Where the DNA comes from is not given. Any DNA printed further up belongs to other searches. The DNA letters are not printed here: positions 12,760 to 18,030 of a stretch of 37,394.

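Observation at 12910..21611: Bacterial-type AddB-AddA helicase-nuclease operon inside an archaeal gene neighbourhood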

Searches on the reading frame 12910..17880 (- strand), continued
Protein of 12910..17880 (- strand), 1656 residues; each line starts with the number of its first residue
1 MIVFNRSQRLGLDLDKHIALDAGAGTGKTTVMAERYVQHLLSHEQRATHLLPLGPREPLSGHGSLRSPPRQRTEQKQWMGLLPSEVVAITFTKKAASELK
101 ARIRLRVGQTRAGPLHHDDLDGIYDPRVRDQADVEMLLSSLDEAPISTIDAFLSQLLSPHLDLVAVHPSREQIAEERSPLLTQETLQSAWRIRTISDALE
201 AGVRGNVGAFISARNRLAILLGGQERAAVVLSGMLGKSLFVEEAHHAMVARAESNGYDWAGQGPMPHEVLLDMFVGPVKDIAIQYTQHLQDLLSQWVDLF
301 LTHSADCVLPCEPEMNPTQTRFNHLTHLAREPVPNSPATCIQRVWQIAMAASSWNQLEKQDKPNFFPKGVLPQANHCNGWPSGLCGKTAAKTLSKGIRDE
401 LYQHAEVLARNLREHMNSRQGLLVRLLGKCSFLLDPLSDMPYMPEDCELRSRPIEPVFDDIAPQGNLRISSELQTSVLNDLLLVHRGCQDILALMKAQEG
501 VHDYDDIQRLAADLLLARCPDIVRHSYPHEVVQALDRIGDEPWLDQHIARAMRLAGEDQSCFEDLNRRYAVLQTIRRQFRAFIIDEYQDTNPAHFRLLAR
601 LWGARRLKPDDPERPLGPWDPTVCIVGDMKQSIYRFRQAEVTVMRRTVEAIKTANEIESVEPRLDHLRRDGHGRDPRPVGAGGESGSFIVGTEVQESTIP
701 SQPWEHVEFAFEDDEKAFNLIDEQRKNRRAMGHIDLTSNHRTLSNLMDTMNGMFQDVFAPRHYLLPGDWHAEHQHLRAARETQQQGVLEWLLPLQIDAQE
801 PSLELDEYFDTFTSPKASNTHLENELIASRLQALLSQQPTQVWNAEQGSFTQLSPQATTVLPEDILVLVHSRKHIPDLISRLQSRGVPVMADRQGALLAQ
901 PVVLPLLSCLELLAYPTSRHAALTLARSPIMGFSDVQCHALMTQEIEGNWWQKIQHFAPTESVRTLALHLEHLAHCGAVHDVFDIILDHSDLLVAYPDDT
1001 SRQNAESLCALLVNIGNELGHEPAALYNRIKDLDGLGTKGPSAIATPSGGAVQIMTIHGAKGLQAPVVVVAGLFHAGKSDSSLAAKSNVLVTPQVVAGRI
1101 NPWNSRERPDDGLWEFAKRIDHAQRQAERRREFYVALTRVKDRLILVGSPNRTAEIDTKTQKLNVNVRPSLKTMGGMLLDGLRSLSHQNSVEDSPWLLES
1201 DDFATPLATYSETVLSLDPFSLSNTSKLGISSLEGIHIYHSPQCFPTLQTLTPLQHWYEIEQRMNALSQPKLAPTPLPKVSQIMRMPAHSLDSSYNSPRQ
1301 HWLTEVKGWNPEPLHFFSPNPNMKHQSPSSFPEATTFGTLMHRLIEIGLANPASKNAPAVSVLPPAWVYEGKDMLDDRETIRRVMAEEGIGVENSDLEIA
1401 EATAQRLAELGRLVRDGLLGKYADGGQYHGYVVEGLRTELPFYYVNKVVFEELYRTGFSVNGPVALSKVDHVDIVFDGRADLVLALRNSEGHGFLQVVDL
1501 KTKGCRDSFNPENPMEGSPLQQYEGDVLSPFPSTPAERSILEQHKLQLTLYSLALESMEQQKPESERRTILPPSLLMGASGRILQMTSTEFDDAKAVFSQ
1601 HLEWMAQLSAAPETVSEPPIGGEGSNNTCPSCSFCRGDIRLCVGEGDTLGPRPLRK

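Call 77: get_annotated_region(hit=H1, flank=7000)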
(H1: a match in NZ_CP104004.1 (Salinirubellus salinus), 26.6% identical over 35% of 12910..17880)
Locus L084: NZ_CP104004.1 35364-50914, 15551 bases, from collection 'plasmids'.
description: Salinirubellus salinus strain ZS-35-S2 plasmid unnamed1, complete sequence
organism: Salinirubellus salinus (NCBI taxid 1364945)
taxonomy: Archaea; Euryarchaeota; Halobacteria; Halobacteriales; Haloarculaceae; Salinirubellus; Salinirubellus salinus
host: -; source: cell cuture,Zhoushan marine solar saltern; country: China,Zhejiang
typing (MOB-suite, as given by PLSDB): non-mobilizable
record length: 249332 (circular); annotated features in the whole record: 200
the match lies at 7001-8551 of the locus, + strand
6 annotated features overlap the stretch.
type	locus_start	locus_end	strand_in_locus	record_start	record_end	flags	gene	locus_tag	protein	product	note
CDS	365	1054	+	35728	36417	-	-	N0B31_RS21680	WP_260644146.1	SOS response-associated peptidase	GO:0018142 - protein-DNA covalent cross-linking [Evidence IEA]; GO:0009432 - SOS response [Evidence IEA]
CDS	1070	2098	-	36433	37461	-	-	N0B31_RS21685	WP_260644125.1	Cdc6/Cdc18 family protein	-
CDS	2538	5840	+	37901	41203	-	-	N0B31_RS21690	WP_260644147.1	PD-(D/E)XK nuclease family protein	-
CDS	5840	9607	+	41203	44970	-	-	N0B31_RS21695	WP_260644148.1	UvrD-helicase domain-containing protein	-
CDS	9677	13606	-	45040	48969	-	-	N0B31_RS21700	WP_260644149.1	helicase-related protein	-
CDS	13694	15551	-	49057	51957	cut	-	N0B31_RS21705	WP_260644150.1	DUF1156 domain-containing protein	-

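Call 78: get_annotated_region(hit=H7, flank=7000)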
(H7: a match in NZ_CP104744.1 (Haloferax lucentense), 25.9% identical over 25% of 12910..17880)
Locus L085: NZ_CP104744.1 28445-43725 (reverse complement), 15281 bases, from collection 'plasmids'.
description: Haloferax lucentense strain SVX82 plasmid pSVX82-3, complete sequence
organism: Haloferax lucentense (NCBI taxid 2254)
taxonomy: Archaea; Euryarchaeota; Halobacteria; Halobacteriales; Haloferacaceae; Haloferax; Haloferax lucentense
host: -; source: -; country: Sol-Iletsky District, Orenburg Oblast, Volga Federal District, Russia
typing (MOB-suite, as given by PLSDB): non-mobilizable; mating-pair formation MPF_T
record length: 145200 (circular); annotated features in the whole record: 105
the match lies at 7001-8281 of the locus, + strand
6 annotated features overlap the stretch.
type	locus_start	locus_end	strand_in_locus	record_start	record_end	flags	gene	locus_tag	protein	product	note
CDS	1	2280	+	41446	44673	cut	-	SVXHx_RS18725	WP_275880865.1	DEAD/DEAH box helicase family protein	-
CDS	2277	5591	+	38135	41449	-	-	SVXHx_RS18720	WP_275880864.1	PD-(D/E)XK nuclease family protein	-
CDS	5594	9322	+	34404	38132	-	-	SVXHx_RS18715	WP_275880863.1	UvrD-helicase domain-containing protein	-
CDS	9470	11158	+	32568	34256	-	-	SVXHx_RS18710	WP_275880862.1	AAA family ATPase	-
CDS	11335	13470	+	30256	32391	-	-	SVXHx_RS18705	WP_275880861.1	VWA domain-containing protein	-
CDS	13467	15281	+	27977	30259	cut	-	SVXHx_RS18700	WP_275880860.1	MBL fold metallo-hydrolase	-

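Call 79: search_protein_families(library=ncbifam, proteins=[L084:2538-5840:+, L084:5840-9607:+, L085:2277-5591:+, L085:5594-9322:+], max_evalue=0.001)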
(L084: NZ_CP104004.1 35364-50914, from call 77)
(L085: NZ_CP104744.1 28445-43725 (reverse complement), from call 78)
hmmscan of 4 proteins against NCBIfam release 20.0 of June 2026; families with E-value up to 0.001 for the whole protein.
L084:2538-5840:+ (1100 aa): 4 families
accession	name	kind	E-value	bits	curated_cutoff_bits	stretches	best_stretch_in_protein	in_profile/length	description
TIGR03623.1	TIGR03623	subfamily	4.3e-14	51.7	299.6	1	882-945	724-788/876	probable DNA repair protein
TIGR02786.1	addB_alphas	equivalog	3e-12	45.5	486.5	2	891-944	877-930/1024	double-strand break repair protein AddB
TIGR02774.1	rexB_recomb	equivalog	0.0001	20.9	718.35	0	885-963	868-951/1076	ATP-dependent nuclease subunit B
TIGR00372.1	cas4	equivalog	0.00027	20.8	65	0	732-785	2-53/180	CRISPR-associated protein Cas4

L084:5840-9607:+ (1255 aa): 17 families
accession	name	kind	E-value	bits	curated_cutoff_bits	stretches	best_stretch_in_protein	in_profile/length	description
TIGR02785.1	addA_Gpos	equivalog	1.2e-97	328.1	707.65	3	6-681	2-654/1234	helicase-exonuclease AddAB subunit AddA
TIGR02784.1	addA_alphas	equivalog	1.2e-81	275.6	860.75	2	101-1212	112-1131/1138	double-strand break repair helicase AddA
TIGR00609.1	recB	equivalog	1.3e-57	195.7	696.05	2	354-946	330-856/1175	exodeoxyribonuclease V subunit beta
TIGR01073.1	pcrA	equivalog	5.4e-56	190.3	911.2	3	348-454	164-259/725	DNA helicase PcrA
NF010485.0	PRK13909.1-2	equivalog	1.6e-42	145.8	650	3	345-510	280-431/909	RecB-like helicase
TIGR01074.1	rep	equivalog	5e-33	114.3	951.45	3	354-451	167-253/668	DNA helicase Rep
NF008743.0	PRK11773.1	equivalog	2.3e-32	112.2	965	3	4-145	8-130/720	DNA helicase II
TIGR01075.1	uvrD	equivalog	3.2e-32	111.7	1144.45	3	4-143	3-123/715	DNA helicase II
NF010487.0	PRK13909.1-4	equivalog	4e-30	104.8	759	2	354-508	285-425/924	RecB-like helicase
NF008128.0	PRK10876.1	equivalog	6.8e-30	103.5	1697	1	347-829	329-761/1181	exodeoxyribonuclease V subunit beta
NF008172.0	PRK10919.1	equivalog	8.3e-24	83.8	1168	2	347-450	161-253/673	DNA helicase Rep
NF008276.0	PRK11054.1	equivalog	2.3e-22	79.3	543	2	357-454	399-482/684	DNA helicase IV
NF010484.0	PRK13909.1-1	equivalog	5.6e-15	54.2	1074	2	19-100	6-86/945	RecB-like helicase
NF010486.0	PRK13909.1-3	equivalog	1.9e-14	52.7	1109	1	361-456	296-391/921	RecB-like helicase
TIGR03623.1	TIGR03623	subfamily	5.2e-05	21.6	299.6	0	1137-1224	725-806/876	probable DNA repair protein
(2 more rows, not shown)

L085:2277-5591:+ (1104 aa): 4 families
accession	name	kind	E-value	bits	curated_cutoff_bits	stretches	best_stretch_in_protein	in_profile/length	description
TIGR02786.1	addB_alphas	equivalog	3.4e-15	55.2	486.5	2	909-962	877-929/1024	double-strand break repair protein AddB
TIGR03623.1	TIGR03623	subfamily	5.9e-12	44.6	299.6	1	900-1064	723-874/876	probable DNA repair protein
TIGR00372.1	cas4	equivalog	2.5e-06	27.4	65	0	747-809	2-64/180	CRISPR-associated protein Cas4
TIGR02773.1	addB_Gpos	equivalog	0.00094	16.9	903.7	0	730-800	768-839/1159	helicase-exonuclease AddAB subunit AddB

L085:5594-9322:+ (1242 aa): 16 families
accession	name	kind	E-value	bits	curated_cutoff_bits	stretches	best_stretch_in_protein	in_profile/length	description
TIGR02785.1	addA_Gpos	equivalog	1.8e-101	340.8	707.65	2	332-901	328-884/1234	helicase-exonuclease AddAB subunit AddA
TIGR02784.1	addA_alphas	equivalog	1.8e-88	298.2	860.75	3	103-710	112-701/1138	double-strand break repair helicase AddA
TIGR01073.1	pcrA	equivalog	1.7e-64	218.4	911.2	3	342-500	162-301/725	DNA helicase PcrA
TIGR00609.1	recB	equivalog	2.9e-55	188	696.05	2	343-894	323-811/1175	exodeoxyribonuclease V subunit beta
NF010485.0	PRK13909.1-2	equivalog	3.7e-41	141.3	650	3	333-497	272-429/909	RecB-like helicase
TIGR01074.1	rep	equivalog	5.3e-38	130.7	951.45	3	593-820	339-576/668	DNA helicase Rep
NF008743.0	PRK11773.1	equivalog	4.7e-37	127.7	965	3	4-142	8-125/720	DNA helicase II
TIGR01075.1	uvrD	equivalog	1.4e-34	119.5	1144.45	3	346-494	165-294/715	DNA helicase II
NF008128.0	PRK10876.1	equivalog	8.8e-31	106.4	1697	2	340-681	326-638/1181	exodeoxyribonuclease V subunit beta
NF010487.0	PRK13909.1-4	equivalog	3.8e-29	101.5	759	2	341-498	276-426/924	RecB-like helicase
NF008276.0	PRK11054.1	equivalog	2.2e-26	92.5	543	2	305-464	351-497/684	DNA helicase IV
NF008172.0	PRK10919.1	equivalog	1.1e-23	83.4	1168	2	343-447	161-255/673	DNA helicase Rep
NF010484.0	PRK13909.1-1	equivalog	1.1e-15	56.5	1074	2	351-514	301-457/945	RecB-like helicase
NF010486.0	PRK13909.1-3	equivalog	3.6e-13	48.5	1109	1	342-494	281-425/921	RecB-like helicase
TIGR01448.2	helicase_RecD2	equivalog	2.7e-06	25.8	500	0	5-71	316-379/713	SF1B family DNA helicase RecD2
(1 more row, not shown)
